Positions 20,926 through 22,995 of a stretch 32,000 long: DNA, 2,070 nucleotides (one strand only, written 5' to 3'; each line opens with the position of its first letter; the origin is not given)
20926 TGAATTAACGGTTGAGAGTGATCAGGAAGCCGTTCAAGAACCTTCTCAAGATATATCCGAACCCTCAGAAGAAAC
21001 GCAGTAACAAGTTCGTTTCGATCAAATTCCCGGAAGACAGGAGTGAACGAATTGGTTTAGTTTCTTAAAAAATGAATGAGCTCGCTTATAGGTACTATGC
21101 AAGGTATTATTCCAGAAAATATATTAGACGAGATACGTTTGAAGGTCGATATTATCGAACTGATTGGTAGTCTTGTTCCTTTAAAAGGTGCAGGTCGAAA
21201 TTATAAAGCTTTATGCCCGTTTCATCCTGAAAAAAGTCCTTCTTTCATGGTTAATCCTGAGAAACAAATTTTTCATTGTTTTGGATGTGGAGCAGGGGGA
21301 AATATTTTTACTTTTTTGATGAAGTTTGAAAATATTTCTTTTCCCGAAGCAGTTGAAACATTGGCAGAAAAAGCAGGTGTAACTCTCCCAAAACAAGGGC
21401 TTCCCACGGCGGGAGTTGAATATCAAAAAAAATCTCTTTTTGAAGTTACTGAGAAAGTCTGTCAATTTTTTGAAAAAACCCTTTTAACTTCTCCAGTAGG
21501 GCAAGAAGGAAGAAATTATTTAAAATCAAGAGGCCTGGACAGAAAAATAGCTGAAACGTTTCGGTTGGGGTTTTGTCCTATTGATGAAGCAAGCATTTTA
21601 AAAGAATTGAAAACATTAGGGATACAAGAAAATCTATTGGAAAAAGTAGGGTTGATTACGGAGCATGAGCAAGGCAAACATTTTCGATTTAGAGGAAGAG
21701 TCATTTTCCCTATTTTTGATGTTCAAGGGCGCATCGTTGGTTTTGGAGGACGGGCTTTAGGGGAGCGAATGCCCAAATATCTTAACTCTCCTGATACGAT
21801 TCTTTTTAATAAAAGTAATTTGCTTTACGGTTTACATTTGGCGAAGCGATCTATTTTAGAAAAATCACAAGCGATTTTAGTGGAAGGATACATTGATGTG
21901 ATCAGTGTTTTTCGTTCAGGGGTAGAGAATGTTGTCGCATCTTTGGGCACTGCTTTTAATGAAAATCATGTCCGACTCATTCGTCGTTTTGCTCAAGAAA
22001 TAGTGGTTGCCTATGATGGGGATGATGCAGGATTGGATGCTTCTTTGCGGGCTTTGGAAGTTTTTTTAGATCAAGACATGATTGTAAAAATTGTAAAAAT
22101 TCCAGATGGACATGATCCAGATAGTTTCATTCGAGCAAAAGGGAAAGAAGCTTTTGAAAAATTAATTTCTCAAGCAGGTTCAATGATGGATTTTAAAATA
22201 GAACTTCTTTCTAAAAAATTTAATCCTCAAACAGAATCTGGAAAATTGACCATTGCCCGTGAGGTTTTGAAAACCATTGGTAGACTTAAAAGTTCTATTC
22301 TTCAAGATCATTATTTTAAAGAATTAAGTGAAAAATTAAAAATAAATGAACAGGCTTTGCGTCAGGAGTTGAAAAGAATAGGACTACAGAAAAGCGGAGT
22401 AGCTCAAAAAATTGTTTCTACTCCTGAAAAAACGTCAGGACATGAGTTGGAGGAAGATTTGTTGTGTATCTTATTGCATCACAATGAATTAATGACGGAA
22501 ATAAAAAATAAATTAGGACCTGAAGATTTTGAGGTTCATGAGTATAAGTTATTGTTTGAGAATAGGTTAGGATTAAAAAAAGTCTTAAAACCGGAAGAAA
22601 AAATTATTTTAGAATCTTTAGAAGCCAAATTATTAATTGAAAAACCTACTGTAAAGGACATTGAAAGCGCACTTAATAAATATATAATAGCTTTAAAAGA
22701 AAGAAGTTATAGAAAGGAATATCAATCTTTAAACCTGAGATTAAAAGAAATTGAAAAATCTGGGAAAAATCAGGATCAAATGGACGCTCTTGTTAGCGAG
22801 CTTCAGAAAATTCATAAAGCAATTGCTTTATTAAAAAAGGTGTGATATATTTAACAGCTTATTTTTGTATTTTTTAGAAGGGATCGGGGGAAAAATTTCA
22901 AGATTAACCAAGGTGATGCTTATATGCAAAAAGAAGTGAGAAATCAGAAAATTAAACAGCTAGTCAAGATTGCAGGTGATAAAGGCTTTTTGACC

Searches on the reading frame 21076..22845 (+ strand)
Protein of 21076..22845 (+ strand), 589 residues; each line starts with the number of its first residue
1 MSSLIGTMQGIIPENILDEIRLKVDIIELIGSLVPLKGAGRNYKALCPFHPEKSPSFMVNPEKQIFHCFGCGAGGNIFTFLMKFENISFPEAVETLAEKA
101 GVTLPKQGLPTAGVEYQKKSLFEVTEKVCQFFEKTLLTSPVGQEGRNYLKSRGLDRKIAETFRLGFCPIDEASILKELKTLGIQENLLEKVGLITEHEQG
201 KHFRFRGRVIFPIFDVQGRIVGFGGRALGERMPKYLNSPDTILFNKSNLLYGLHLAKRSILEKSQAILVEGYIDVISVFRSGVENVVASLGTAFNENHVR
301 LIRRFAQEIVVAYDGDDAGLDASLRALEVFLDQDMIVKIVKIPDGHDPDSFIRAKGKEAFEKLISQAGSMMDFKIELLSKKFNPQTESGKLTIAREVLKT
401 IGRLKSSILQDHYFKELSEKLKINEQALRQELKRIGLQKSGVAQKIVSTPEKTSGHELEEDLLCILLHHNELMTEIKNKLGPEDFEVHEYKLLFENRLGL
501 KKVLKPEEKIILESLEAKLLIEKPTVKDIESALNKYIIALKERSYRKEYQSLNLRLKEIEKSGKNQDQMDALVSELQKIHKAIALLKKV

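Call 13: search_protein_families(library=ncbifam, proteins=[window:21076-22845:+])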
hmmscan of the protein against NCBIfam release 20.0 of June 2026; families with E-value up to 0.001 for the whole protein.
window:21076-22845:+ (589 aa): 4 families
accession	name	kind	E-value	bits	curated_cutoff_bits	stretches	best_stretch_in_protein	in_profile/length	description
TIGR01391.1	dnaG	equivalog_domain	1.1e-139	465.9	283.6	1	12-421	2-414/414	DNA primase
NF006382.0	PRK08624.1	equivalog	4.7e-12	45.4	440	1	47-315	41-299/373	hypothetical protein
TIGR00646.1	MG010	hypoth_equivalog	2.4e-06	27.3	260.65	1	211-342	62-190/218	DNA primase-like protein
NF003108.1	PRK04031.1-1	equivalog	2.8e-05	23.5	300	1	261-336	161-233/419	DNA primase DnaG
